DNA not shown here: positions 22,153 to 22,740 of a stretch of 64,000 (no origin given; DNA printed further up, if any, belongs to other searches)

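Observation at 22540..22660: CRISPR array starts 2 bp after the cas2 stop, with no intergenic leader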

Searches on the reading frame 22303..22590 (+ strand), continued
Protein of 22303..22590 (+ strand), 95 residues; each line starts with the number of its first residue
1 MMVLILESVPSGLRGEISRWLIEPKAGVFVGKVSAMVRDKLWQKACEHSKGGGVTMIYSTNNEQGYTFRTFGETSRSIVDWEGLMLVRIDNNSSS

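Call 70: find_encoding_contigs(protein=P0084, flank=2500, max_places=2)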
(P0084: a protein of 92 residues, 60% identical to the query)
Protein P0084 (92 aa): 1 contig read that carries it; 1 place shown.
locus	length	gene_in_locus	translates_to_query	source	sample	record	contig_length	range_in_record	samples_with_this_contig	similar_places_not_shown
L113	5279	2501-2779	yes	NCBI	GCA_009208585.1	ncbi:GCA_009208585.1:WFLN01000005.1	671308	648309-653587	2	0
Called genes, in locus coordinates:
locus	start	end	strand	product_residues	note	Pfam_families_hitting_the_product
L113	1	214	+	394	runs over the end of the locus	PF09344:Cas_CT1975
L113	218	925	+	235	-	PF09704:Cas_Cas5d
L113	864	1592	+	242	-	PF08798:CRISPR_assoc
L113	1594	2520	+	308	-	PF01867:Cas_Cas1 (weak)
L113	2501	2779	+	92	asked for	PF09707:Cas_Cas2CT1978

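Call 77: search_protein_families(library=pfam, proteins=[L038:1707-4769:+, L060:1404-4487:+])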
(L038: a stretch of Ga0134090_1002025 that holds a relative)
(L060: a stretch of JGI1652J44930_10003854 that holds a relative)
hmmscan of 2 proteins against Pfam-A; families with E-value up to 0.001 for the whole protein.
L038:1707-4769:+ (1021 aa): 5 families
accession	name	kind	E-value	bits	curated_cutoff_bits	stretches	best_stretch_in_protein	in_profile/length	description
PF18019.7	Cas3_HD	-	6.6e-46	157.4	23.1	1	116-329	1-207/207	Cas3, HD domain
PF22590.2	Cas3-like_C_2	-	6.5e-37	126.5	27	1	667-771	2-106/106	CRISPR-associated nuclease/helicase Cas3, C-terminal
PF09707.15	Cas_Cas2CT1978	-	3.3e-32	110.9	24.7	1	1-86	1-86/86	CRISPR-associated protein (Cas_Cas2CT1978)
PF18395.6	Cas3_C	-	3.2e-11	44.1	27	1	908-1011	1-107/107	Cas3 C-terminal domain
PF00270.35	DEAD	-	2.6e-08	34.2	26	0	384-475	4-91/167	DEAD/DEAH box helicase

L060:1404-4487:+ (1028 aa): 6 families
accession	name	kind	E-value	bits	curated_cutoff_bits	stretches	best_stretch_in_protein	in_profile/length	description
PF18019.7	Cas3_HD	-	1.4e-41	143.3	23.1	1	125-343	1-207/207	Cas3, HD domain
PF22590.2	Cas3-like_C_2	-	8.8e-37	126.1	27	1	672-776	2-106/106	CRISPR-associated nuclease/helicase Cas3, C-terminal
PF09707.15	Cas_Cas2CT1978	-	1.9e-27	95.7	24.7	1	1-86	1-86/86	CRISPR-associated protein (Cas_Cas2CT1978)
PF18395.6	Cas3_C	-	3.5e-10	40.7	27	1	914-1017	1-107/107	Cas3 C-terminal domain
PF00270.35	DEAD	-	2.7e-07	30.9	26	0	411-467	16-72/167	DEAD/DEAH box helicase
PF00271.37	Helicase_C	-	0.00023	21.8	23.5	0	666-774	7-109/110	Helicase conserved C-terminal domain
